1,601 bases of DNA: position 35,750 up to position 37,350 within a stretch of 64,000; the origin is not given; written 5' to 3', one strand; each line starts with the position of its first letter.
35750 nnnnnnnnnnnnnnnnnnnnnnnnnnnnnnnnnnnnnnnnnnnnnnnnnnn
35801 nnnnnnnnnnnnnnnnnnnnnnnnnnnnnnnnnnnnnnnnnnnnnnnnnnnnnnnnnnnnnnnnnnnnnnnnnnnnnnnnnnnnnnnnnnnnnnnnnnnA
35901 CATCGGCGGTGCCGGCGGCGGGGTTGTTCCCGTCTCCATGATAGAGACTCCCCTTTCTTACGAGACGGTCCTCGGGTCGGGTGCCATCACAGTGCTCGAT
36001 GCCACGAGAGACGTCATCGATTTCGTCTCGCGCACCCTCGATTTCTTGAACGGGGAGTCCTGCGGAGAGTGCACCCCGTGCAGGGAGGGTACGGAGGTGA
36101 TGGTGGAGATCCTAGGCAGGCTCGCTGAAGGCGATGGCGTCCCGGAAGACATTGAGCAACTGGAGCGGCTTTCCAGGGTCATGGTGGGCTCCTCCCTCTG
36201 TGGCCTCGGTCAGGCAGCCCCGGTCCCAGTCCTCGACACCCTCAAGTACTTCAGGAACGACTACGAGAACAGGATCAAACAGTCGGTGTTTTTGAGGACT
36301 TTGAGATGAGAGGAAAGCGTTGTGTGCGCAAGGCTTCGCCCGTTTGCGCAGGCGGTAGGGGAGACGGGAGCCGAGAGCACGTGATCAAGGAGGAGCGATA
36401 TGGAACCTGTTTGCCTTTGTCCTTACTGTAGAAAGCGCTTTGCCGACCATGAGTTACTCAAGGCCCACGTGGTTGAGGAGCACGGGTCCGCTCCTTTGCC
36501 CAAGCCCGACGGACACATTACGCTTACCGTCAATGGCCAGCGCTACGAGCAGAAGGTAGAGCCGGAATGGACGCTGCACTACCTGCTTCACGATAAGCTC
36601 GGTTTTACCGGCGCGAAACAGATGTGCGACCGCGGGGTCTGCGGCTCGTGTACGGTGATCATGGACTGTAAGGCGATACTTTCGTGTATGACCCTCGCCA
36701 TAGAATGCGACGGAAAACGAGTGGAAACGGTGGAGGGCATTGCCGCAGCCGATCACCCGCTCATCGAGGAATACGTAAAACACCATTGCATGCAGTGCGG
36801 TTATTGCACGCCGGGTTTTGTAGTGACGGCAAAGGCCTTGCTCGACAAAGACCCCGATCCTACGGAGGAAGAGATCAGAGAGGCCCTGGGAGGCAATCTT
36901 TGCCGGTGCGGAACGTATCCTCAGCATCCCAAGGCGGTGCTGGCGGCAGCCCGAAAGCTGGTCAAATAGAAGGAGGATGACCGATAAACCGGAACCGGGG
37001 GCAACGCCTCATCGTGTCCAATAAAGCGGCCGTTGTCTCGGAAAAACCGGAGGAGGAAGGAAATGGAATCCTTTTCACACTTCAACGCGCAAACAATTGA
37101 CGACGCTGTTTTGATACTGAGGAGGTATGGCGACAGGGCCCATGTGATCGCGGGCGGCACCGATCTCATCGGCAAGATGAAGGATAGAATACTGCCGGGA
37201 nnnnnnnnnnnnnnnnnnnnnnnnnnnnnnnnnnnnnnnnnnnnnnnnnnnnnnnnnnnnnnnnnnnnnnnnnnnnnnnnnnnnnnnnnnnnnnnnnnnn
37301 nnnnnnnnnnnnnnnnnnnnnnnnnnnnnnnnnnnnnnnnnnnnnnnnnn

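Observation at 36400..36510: Eukaryote-style C2H2 zinc-finger consensus fused to the N-terminus of the [2Fe-2S] small subunit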

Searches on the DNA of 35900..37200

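Call 84: search_rna_families(source=window, start=35900, end=37200, threshold=evalue, max_evalue=1)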
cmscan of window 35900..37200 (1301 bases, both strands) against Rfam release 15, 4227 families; matches with E-value up to 1: 0.
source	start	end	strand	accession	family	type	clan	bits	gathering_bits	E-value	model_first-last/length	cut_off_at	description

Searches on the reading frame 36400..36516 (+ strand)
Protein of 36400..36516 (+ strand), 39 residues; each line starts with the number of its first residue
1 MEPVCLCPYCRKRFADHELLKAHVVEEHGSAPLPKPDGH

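Call 6: search_protein_families(library=pfam, proteins=[window:36400-36516:+], max_evalue=10)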
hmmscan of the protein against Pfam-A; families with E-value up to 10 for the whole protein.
seq(39 aa): 13 families
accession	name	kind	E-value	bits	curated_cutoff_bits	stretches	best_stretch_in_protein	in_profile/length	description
PF05605.18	zf-Di19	-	0.00012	22.6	27.5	1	6-31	4-28/54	Drought induced 19 protein (Di19), zinc-binding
PF13894.12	zf-C2H2_4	-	0.00025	21.9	27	1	6-28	2-24/24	C2H2-type zinc finger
PF00096.32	zf-C2H2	-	0.00062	20.5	25.2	1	7-28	3-23/23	Zinc finger, C2H2 type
PF20728.2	Nairovirus_NSm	-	0.00075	20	27.4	1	4-26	74-96/115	Nairovirus NSm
PF12171.14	zf-C2H2_jaz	-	0.0058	17.2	22.6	1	7-24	4-21/27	Zinc-finger double-stranded RNA-binding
PF04780.17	DUF629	-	0.0075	15.4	23.1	1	6-35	58-87/465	Protein of unknown function (DUF629)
PF14279.12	HNH_5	-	0.013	15.9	27.5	1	7-25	1-19/56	HNH endonuclease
PF21816.3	Zap1_zf1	-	0.037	14.2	27.2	1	10-28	8-26/27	Zap1, C2H2 zinc finger 1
PF16159.10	FOXP-CC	-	0.087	13.8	28.9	1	4-29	6-31/69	FOXP coiled-coil domain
PF12756.13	zf-C2H2_2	-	0.093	13.4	26.9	1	5-27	51-73/100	C2H2 type zinc-finger (2 copies)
PF13465.12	zf-H2C2_2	-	0.11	13.4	40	1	7-15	17-25/26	Zinc-finger double domain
PF16293.11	zf-C2H2_9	-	0.2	12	29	1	6-27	3-24/59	C2H2 type zinc-finger (1 copy)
PF19627.4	ADNP_N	-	0.25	10.2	27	1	7-28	510-531/753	Activity-dependent neuroprotector homeobox protein N-terminal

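Call 38: search_solved_structures(query=A2, max_evalue=10, show_alignments=3)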
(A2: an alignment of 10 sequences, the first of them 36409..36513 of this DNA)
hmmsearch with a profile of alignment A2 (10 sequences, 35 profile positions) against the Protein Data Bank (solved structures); distinct sequences matched with E-value up to 10: 131 (the best 60 are shown).
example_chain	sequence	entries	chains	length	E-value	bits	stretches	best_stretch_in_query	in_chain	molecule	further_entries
2i13_A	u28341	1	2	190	1.6e-11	47.4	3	2-20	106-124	Aart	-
2elo_A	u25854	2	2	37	1.7e-06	31.4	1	1-27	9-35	Zinc finger protein 406 | Zinc finger protein ZFAT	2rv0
1mey_C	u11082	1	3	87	1.6e-05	28.2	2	2-20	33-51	CONSENSUS ZINC FINGER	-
2m0d_A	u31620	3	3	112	3.1e-05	27.3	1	3-21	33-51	Zinc finger and BTB domain-containing protein 17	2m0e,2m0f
7znf_A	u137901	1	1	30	3.5e-05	27.2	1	2-27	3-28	ZINC FINGER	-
7ysf_A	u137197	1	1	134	4.4e-05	26.8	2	2-28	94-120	Zinc finger protein 524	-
2wbt_A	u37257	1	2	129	0.00027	24.4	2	2-22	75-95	B-129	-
6ml2_A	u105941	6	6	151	0.00038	23.9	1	2-21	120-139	Zinc finger and BTB domain-containing protein 24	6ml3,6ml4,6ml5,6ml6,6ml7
3w5k_B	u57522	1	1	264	0.00096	22.6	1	2-22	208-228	Zinc finger protein SNAI1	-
7mc1_A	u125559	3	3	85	0.0025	21.3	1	2-26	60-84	Isoform 2 of Zinc finger and BTB domain-containing protein 17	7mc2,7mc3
2ctd_A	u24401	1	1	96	0.0037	20.7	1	2-27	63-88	Zinc finger protein 512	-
2mdg_A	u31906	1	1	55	0.004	20.6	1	1-20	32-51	Zinc finger protein 423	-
8h9h_G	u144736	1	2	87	0.0045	20.4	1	2-22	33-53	Zinc finger and BTB domain-containing protein 7A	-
9jni_A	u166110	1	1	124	0.0053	20.2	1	1-27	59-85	E3 ubiquitin-protein ligase KCMF1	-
9upz_A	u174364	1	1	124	0.0053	20.2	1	1-27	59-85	E3 ubiquitin-protein ligase KCMF1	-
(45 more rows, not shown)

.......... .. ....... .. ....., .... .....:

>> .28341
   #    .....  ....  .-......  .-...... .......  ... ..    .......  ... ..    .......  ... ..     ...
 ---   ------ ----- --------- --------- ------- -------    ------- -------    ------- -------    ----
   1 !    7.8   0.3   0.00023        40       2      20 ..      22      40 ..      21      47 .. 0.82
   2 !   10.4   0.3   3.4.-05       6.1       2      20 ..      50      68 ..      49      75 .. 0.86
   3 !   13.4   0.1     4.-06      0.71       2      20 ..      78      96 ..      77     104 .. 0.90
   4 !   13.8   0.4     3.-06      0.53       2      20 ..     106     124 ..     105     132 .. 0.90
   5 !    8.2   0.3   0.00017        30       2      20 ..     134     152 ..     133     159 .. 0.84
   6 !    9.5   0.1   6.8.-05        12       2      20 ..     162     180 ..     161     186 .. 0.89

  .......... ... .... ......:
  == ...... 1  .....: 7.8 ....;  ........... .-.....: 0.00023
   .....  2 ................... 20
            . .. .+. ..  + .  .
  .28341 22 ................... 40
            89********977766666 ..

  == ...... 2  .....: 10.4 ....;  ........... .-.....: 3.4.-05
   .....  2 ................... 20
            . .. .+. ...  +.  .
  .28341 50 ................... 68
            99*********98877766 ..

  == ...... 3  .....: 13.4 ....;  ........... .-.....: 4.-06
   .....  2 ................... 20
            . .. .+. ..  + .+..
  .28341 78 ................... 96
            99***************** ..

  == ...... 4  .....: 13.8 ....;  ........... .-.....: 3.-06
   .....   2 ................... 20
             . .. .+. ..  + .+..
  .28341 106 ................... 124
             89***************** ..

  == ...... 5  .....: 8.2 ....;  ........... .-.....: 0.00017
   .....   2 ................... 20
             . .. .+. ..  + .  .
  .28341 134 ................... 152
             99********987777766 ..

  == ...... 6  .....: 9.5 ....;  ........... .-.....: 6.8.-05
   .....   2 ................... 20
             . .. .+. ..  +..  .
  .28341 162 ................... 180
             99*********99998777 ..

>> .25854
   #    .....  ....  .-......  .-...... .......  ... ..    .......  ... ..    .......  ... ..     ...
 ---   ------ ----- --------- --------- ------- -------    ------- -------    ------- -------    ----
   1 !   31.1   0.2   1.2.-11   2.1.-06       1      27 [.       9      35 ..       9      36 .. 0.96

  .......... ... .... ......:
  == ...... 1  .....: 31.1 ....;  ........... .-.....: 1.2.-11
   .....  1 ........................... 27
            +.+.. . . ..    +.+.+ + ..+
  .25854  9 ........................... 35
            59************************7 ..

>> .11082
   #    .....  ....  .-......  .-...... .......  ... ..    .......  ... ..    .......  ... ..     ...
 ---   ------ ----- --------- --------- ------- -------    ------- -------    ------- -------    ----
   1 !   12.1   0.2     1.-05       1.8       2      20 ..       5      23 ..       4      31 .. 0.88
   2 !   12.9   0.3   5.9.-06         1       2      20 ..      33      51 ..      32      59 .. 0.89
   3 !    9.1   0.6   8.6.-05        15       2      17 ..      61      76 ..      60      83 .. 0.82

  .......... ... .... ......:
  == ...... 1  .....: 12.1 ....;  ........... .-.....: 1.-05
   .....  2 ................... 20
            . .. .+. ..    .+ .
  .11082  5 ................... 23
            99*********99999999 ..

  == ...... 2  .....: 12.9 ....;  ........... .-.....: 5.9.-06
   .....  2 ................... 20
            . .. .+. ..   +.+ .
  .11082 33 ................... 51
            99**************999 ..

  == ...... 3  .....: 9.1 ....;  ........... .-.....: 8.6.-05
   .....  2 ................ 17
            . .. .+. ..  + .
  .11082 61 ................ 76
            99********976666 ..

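Call 39: search_protein_representatives(alignment_id=A2)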
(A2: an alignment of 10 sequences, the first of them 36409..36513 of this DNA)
Query: 10 sequences, 35 profile positions. Proteins with E-value up to 0.001 (for the whole library): 1834; up to 1e-10: 127; up to 1e-30: 6. The best 150 are listed.
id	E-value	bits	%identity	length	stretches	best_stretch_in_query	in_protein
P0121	3.9e-46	171.1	-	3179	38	4-25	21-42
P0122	2.1e-38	146.3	-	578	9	2-25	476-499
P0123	2.5e-37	142.9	-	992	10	3-26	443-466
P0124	3.9e-31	123.1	-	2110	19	4-28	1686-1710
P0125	7.8e-31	122.1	-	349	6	2-27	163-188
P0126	8.8e-31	121.9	-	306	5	1-30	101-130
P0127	3.2e-26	107.3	-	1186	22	3-27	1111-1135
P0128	8.3e-26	106.0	-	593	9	2-22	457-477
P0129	2.3e-25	104.6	-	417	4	2-29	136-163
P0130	9.8e-25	102.6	-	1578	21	1-28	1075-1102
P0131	1.3e-22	95.8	-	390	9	2-30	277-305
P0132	4.0e-22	94.2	-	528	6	3-28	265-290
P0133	5.0e-22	93.9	-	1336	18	3-27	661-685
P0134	5.7e-22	93.7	-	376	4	2-28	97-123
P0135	6.4e-21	90.4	-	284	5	1-28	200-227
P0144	9.8e-17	77.0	-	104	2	2-31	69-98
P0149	9.2e-16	73.9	-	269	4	1-30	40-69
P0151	1.7e-15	73.0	-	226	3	2-29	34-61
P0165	3.4e-14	68.9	-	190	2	2-31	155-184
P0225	1.8e-11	60.2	-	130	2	2-31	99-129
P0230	2.7e-11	59.6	-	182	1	1-32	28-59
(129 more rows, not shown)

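Call 48: search_protein_families(library=pfam, proteins=[P0230, P0144, P0165, P0126, P0149, P0225, P0151], max_evalue=0.01)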
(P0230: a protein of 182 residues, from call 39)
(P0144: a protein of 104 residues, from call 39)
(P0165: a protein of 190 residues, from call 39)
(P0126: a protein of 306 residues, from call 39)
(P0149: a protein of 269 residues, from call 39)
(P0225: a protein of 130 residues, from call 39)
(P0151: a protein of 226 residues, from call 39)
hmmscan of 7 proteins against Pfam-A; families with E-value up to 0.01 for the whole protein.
P0230 (182 aa): 7 families
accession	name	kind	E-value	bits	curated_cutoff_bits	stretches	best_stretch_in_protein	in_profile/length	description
PF00096.32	zf-C2H2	-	4.5e-05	24.1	25.2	1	29-52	1-23/23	Zinc finger, C2H2 type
PF13894.12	zf-C2H2_4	-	7.2e-05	23.6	27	1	29-52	1-24/24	C2H2-type zinc finger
PF05605.18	zf-Di19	-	0.0023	18.6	27.5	1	28-54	2-27/54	Drought induced 19 protein (Di19), zinc-binding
PF23320.1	Zn_SUZ12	-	0.0029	17.7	28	1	24-53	19-48/70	Polycomb protein SUZ12-like, Zn domain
PF13912.12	zf-C2H2_6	-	0.0047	17.3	25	1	29-52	2-24/27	C2H2-type zinc finger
PF23165.1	zf-C2H2_FBX41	-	0.0058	16.5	24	1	29-53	3-29/30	F-box only protein 41 C2H2 zinc finger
PF12171.14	zf-C2H2_jaz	-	0.0063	17.1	22.6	0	29-50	2-23/27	Zinc-finger double-stranded RNA-binding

P0144 (104 aa): 31 families (the best 25 are shown)
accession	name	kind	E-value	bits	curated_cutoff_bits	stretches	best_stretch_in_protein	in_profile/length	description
PF13894.12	zf-C2H2_4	-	2e-14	53.3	27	2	69-92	1-24/24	C2H2-type zinc finger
PF00096.32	zf-C2H2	-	1.1e-10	41.8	25.2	2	42-65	1-23/23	Zinc finger, C2H2 type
PF13912.12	zf-C2H2_6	-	4.1e-10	39.8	25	1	68-92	1-25/27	C2H2-type zinc finger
PF05605.18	zf-Di19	-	4.4e-10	40.1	27.5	2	69-96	3-29/54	Drought induced 19 protein (Di19), zinc-binding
PF24166.1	DUF7410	-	3.4e-08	33.7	27.5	1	44-53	1-10/22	Domain of unknown function (DUF7410)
PF18387.7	zf_C2H2_ZHX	-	4.8e-08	33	27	1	69-95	5-31/53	Zinc-fingers and homeoboxes C2H2 finger domain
PF19627.4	ADNP_N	-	1.2e-07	31.1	27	1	70-97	509-536/753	Activity-dependent neuroprotector homeobox protein N-terminal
PF23320.1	Zn_SUZ12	-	1.3e-07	31.7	28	0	41-66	23-48/70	Polycomb protein SUZ12-like, Zn domain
PF16293.11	zf-C2H2_9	-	1.4e-07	31.8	29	1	71-90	4-23/59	C2H2 type zinc-finger (1 copy)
PF23225.1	zf-C2H2_7th_ZNF462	-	2.5e-06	27.6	27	0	69-97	5-33/42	Zinc finger protein 462, seventh C2H2 zinc finger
PF23107.1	Zf-C2H2_ZNF451_C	-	1.9e-05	25.6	30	1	69-94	3-28/59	Two consecutive Zinc fingers C2H2 type, ZNF451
PF19126.5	DUF5810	-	0.00012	22.5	26.9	0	68-88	2-22/66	Family of unknown function (DUF5810)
PF18868.7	zf-C2H2_3rep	-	0.00013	23.1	30.8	0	70-95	34-59/126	Zinc finger C2H2-type, 3 repeats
PF10276.14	zf-CHCC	-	0.00027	21.3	27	0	39-51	25-37/37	Zinc-finger domain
PF12756.13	zf-C2H2_2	-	0.00033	21.3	26.9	0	70-90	52-72/100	C2H2 type zinc-finger (2 copies)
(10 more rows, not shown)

P0165 (190 aa): 29 families (the best 25 are shown)
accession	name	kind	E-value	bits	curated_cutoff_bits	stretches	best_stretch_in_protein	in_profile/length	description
PF13894.12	zf-C2H2_4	-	6.5e-12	45.5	27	2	155-178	1-24/24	C2H2-type zinc finger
PF00096.32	zf-C2H2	-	8.2e-12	45.3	25.2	2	155-178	1-23/23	Zinc finger, C2H2 type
PF05605.18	zf-Di19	-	1.6e-11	44.7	27.5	2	123-148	2-26/54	Drought induced 19 protein (Di19), zinc-binding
PF13912.12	zf-C2H2_6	-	1.1e-09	38.5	25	1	155-178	2-24/27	C2H2-type zinc finger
PF13620.12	CarboxypepD_reg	-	1.7e-09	38.3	32.3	1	38-115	2-81/82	Carboxypeptidase regulatory-like domain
PF13715.12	CarbopepD_reg_2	-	5.3e-08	33.2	32.2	1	39-115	2-76/88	CarboxypepD_reg-like domain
PF23165.1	zf-C2H2_FBX41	-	5.3e-06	26.2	24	0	155-179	3-29/30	F-box only protein 41 C2H2 zinc finger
PF21816.3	Zap1_zf1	-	1.5e-05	25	27.2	0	160-178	8-26/27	Zap1, C2H2 zinc finger 1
PF12756.13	zf-C2H2_2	-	3.2e-05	24.5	26.9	0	124-146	51-73/100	C2H2 type zinc-finger (2 copies)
PF13465.12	zf-H2C2_2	-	6.7e-05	23.5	40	0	141-166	4-26/26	Zinc-finger double domain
PF23320.1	Zn_SUZ12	-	0.00015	21.8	28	0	152-179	21-48/70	Polycomb protein SUZ12-like, Zn domain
PF02748.20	PyrI_C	-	0.00018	21.7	23.4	0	153-165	32-44/48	Aspartate carbamoyltransferase regulatory chain, metal binding domain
PF04780.17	DUF629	-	0.00028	20.1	23.1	0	123-148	56-81/465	Protein of unknown function (DUF629)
PF16278.11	zf-C2HE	-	0.00031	21.5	30.1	0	153-174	36-57/63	C2HE / C2H2 / C2HC zinc-binding finger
PF18439.7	zf_UBZ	-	0.00039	20.4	25.6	0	122-142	1-20/32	Ubiquitin-Binding Zinc Finger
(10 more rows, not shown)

P0126 (306 aa): 75 families (the best 25 are shown)
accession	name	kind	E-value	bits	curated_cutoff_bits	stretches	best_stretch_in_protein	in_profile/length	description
PF13894.12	zf-C2H2_4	-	5.8e-34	114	27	5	43-66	1-24/24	C2H2-type zinc finger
PF00096.32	zf-C2H2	-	4.3e-33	112.3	25.2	5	159-182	1-23/23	Zinc finger, C2H2 type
PF13912.12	zf-C2H2_6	-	1.4e-24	85.9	25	3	158-177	1-20/27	C2H2-type zinc finger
PF12171.14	zf-C2H2_jaz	-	5.9e-22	77.7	22.6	1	131-152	2-23/27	Zinc-finger double-stranded RNA-binding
PF05605.18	zf-Di19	-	4.6e-21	75.2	27.5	2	102-154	3-53/54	Drought induced 19 protein (Di19), zinc-binding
PF13465.12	zf-H2C2_2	-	2.8e-16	59.3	40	1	88-113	2-26/26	Zinc-finger double domain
PF21816.3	Zap1_zf1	-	2.8e-15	56.1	27.2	1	107-125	8-26/27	Zap1, C2H2 zinc finger 1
PF23107.1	Zf-C2H2_ZNF451_C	-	4.5e-14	53.2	30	2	102-149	3-57/59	Two consecutive Zinc fingers C2H2 type, ZNF451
PF02892.21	zf-BED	-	1.3e-12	47.9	20.6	0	160-182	18-38/44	BED zinc finger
PF18408.7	zf_Hakai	-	2.4e-12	46.7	26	0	158-183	3-31/32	C2H2 Hakai zinc finger domain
PF02748.20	PyrI_C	-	2.6e-11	43.6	23.4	0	57-85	19-46/48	Aspartate carbamoyltransferase regulatory chain, metal binding domain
PF18439.7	zf_UBZ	-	3.6e-11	43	25.6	0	43-61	3-20/32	Ubiquitin-Binding Zinc Finger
PF14255.11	Cys_rich_CPXG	-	9.3e-11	41.9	25.2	1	102-122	1-21/52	Cysteine-rich CPXCG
PF18868.7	zf-C2H2_3rep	-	1.4e-10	42.4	30.8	0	102-125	102-125/126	Zinc finger C2H2-type, 3 repeats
PF12756.13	zf-C2H2_2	-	1.7e-10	41.5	26.9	0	160-181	52-73/100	C2H2 type zinc-finger (2 copies)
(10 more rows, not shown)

P0149 (269 aa): 52 families (the best 25 are shown)
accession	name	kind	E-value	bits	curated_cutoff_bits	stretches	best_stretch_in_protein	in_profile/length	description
PF00096.32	zf-C2H2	-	1.7e-23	82.1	25.2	3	71-94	1-23/23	Zinc finger, C2H2 type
PF13894.12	zf-C2H2_4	-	3.5e-23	80.5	27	3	71-94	1-24/24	C2H2-type zinc finger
PF13912.12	zf-C2H2_6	-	2.2e-19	69.4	25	2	70-94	1-24/27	C2H2-type zinc finger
PF05605.18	zf-Di19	-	5.4e-18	65.4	27.5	2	41-94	3-53/54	Drought induced 19 protein (Di19), zinc-binding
PF12171.14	zf-C2H2_jaz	-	7.9e-17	61.4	22.6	1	128-149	2-23/27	Zinc-finger double-stranded RNA-binding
PF13465.12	zf-H2C2_2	-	4.9e-13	49.1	40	1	55-82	1-26/26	Zinc-finger double domain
PF24166.1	DUF7410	-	1.2e-11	44.7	27.5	0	73-94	1-22/22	Domain of unknown function (DUF7410)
PF21816.3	Zap1_zf1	-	1.3e-09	38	27.2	0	76-94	8-26/27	Zap1, C2H2 zinc finger 1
PF13248.11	Zn_ribbon_3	-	8.7e-08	31.8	27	0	99-107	4-11/26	zinc-ribbon domain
PF18868.7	zf-C2H2_3rep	-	1.4e-07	32.7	30.8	0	128-155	33-60/126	Zinc finger C2H2-type, 3 repeats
PF02748.20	PyrI_C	-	1.9e-07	31.3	23.4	0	52-83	16-46/48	Aspartate carbamoyltransferase regulatory chain, metal binding domain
PF18439.7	zf_UBZ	-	2.4e-07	30.7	25.6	0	41-59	3-20/32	Ubiquitin-Binding Zinc Finger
PF12756.13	zf-C2H2_2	-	5.2e-07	30.3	26.9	0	43-61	53-71/100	C2H2 type zinc-finger (2 copies)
PF19126.5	DUF5810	-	6.3e-07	29.9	26.9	0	41-62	3-24/66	Family of unknown function (DUF5810)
PF13821.11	DUF4187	-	6.8e-07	29.4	29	0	43-59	29-45/54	Domain of unknown function (DUF4187)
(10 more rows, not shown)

P0225 (130 aa): 11 families
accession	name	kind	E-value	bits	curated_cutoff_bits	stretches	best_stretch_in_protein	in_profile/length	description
PF23320.1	Zn_SUZ12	-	5.2e-10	39.4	28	2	94-124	19-49/70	Polycomb protein SUZ12-like, Zn domain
PF05605.18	zf-Di19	-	7.8e-10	39.3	27.5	1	98-125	2-28/54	Drought induced 19 protein (Di19), zinc-binding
PF13894.12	zf-C2H2_4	-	1.6e-06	28.7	27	1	99-122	1-24/24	C2H2-type zinc finger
PF13912.12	zf-C2H2_6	-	1e-05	25.8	25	1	99-118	2-21/27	C2H2-type zinc finger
PF18868.7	zf-C2H2_3rep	-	6.6e-05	24.1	30.8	0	49-89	85-125/126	Zinc finger C2H2-type, 3 repeats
PF18450.7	zf_C2H2_6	-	0.00019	21.7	39.2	1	100-117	4-21/28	Zinc Finger domain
PF00096.32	zf-C2H2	-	0.00038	21.2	25.2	1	99-122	1-23/23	Zinc finger, C2H2 type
PF12756.13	zf-C2H2_2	-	0.00083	20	26.9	0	95-121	46-73/100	C2H2 type zinc-finger (2 copies)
PF16278.11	zf-C2HE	-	0.0009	20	30.1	1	97-121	36-60/63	C2HE / C2H2 / C2HC zinc-binding finger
PF23165.1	zf-C2H2_FBX41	-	0.0035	17.2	24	0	99-123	3-29/30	F-box only protein 41 C2H2 zinc finger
PF21816.3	Zap1_zf1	-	0.0056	16.8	27.2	0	104-122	8-26/27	Zap1, C2H2 zinc finger 1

P0151 (226 aa): 36 families (the best 25 are shown)
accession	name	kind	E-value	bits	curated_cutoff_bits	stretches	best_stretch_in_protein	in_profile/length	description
PF00096.32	zf-C2H2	-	1.9e-18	66.2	25.2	2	66-89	1-23/23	Zinc finger, C2H2 type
PF13894.12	zf-C2H2_4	-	1.9e-18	65.8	27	3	66-89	1-24/24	C2H2-type zinc finger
PF05605.18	zf-Di19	-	3.3e-17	62.9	27.5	3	90-117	2-28/54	Drought induced 19 protein (Di19), zinc-binding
PF12171.14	zf-C2H2_jaz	-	1.8e-11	44.3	22.6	0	66-85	2-21/27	Zinc-finger double-stranded RNA-binding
PF23165.1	zf-C2H2_FBX41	-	5.6e-10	39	24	1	66-91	3-30/30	F-box only protein 41 C2H2 zinc finger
PF13912.12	zf-C2H2_6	-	1.3e-09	38.2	25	1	66-89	2-24/27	C2H2-type zinc finger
PF24166.1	DUF7410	-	4.2e-08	33.4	27.5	0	93-104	1-12/22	Domain of unknown function (DUF7410)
PF16293.11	zf-C2H2_9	-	1.6e-07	31.5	29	0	35-57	3-25/59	C2H2 type zinc-finger (1 copy)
PF23107.1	Zf-C2H2_ZNF451_C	-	2.2e-07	31.8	30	0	64-90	1-27/59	Two consecutive Zinc fingers C2H2 type, ZNF451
PF23320.1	Zn_SUZ12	-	4.6e-07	29.9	28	0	66-90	24-48/70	Polycomb protein SUZ12-like, Zn domain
PF12874.13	zf-met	-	1.3e-06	29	21.2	0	66-86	1-21/25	Zinc-finger of C2H2 type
PF18450.7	zf_C2H2_6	-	2.2e-06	27.9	39.2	0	68-78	5-15/28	Zinc Finger domain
PF14369.11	Zn_ribbon_19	-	3.3e-06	27.6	30.8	0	88-103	18-34/35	zinc-ribbon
PF18439.7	zf_UBZ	-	1.1e-05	25.5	25.6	0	66-84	3-20/32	Ubiquitin-Binding Zinc Finger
PF18868.7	zf-C2H2_3rep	-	1.2e-05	26.5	30.8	0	66-89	102-125/126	Zinc finger C2H2-type, 3 repeats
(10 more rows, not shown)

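Call 51: predict_structure(alignment_id=A2)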
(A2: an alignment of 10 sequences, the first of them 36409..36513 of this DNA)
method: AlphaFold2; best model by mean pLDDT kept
length: 35 residues; sequences in the alignment: 10
mean_pLDDT: 82.8   pTM: 0.52
mean pLDDT of the five models: 82.8, 81.4, 81.2, 81.0, 80.8
residues with pLDDT >= 90: 15; 70-90: 13; 50-70: 6; < 50: 1
segments of 3 or more residues with pLDDT < 50: none
pLDDT, mean of each block of 10 residues (from residue 1): 89 91 81 58
secondary structure, 60 per line:
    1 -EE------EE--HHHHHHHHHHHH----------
elements in order: H14-25

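Call 54: fold_search(model_id=the predicted structure, library=pdb)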
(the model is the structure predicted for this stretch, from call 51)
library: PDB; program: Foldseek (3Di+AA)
matches with E <= 10: 174; with E <= 0.001: 0
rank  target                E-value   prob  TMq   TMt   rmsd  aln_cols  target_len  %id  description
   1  6dfc_A                2.8e-01  0.92  0.74  0.24   2.7        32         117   22  Kaiso (ZBTB33) zinc finger DNA binding domain in complex with the specific Kaiso binding sequence (KBS) with a T-to-U  (released 2019-05-22)
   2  6dfb_A                3.0e-01  0.91  0.74  0.24   2.7        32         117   22  Kaiso (ZBTB33) K539A zinc finger DNA binding domain in complex with the specific Kaiso binding sequence (KBS) (released 2019-05-22)
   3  1xrz_MODEL_1_A        3.5e-01  0.90  0.67  0.76   1.0        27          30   37  NMR Structure of a Zinc Finger with Cyclohexanylalanine Substituted for the Central Aromatic Residue (released 2004-11-30)
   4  6dfa_A                3.5e-01  0.90  0.74  0.24   2.7        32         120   22  Kaiso (ZBTB33) E535A zinc finger DNA binding domain in complex with the specific Kaiso binding sequence (KBS) (released 2019-05-22)
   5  7n5w_A                4.9e-01  0.54  0.60  0.29   3.0        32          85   28  ZBTB7A Zinc Finger Domain Bound to DNA Duplex Containing GGACCC (Oligo 23) (released 2022-06-08)
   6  2wbt_B                5.3e-01  0.92  0.71  0.23   0.6        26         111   31  The Structure of a Double C2H2 Zinc Finger Protein from a Hyperthermophilic Archaeal Virus in the Absence of DNA (released 2010-03-31)
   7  4f6m_A                5.7e-01  0.87  0.73  0.24   1.2        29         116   24  Crystal structure of Kaiso zinc finger DNA binding domain in complex with Kaiso binding site DNA (released 2012-09-05)
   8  6df9_A                5.7e-01  0.82  0.74  0.24   2.7        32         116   22  Kaiso (ZBTB33) E535Q zinc finger DNA binding domain in complex with the specific Kaiso binding sequence (KBS) (released 2019-05-22)
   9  9e6t_B                7.3e-01  0.66  0.63  0.29   2.5        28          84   32  BCL11A ZF4-6 in Complex with a DNA Sequence Observed in the Human Globin Locus Containing Motif TGCCCA (released 2025-04-09)
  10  2lt7_MODEL_1_A        7.9e-01  0.69  0.71  0.21   2.8        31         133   22  Solution NMR structure of Kaiso zinc finger DNA binding domain in complex with Kaiso binding site DNA (released 2012-09-05)
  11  9e6r_Y                7.9e-01  0.44  0.63  0.45   7.7        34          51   26  BCL11A ZF4-6 in Complex with a DNA Sequence Observed in the Human Globin Locus Containing Motif TGACCA (released 2025-04-09)
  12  6e94_A                7.9e-01  0.41  0.64  0.22   8.8        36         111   30  Crystal Structure of ZBTB38 C-terminal Zinc Fingers 6-9 K1055R in complex with methylated DNA (released 2018-11-07)
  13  5vmu_A                8.5e-01  0.77  0.73  0.23   1.4        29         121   24  Kaiso (ZBTB33) zinc finger DNA binding domain in complex with a double CpG-methylated DNA resembling the specific Kais (released 2018-04-04)
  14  5vmv_A                8.5e-01  0.75  0.74  0.24   2.7        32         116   22  Kaiso (ZBTB33) zinc finger DNA binding domain in complex with its double CpG-methylated DNA consensus binding site (released 2018-04-04)
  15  5znf_MODEL_1_A        8.5e-01  0.66  0.63  0.72   1.3        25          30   40  ALTERNATING ZINC FINGERS IN THE HUMAN MALE ASSOCIATED PROTEIN ZFY: 2D NMR STRUCTURE OF AN EVEN FINGER AND IMPL (released 1994-01-31)
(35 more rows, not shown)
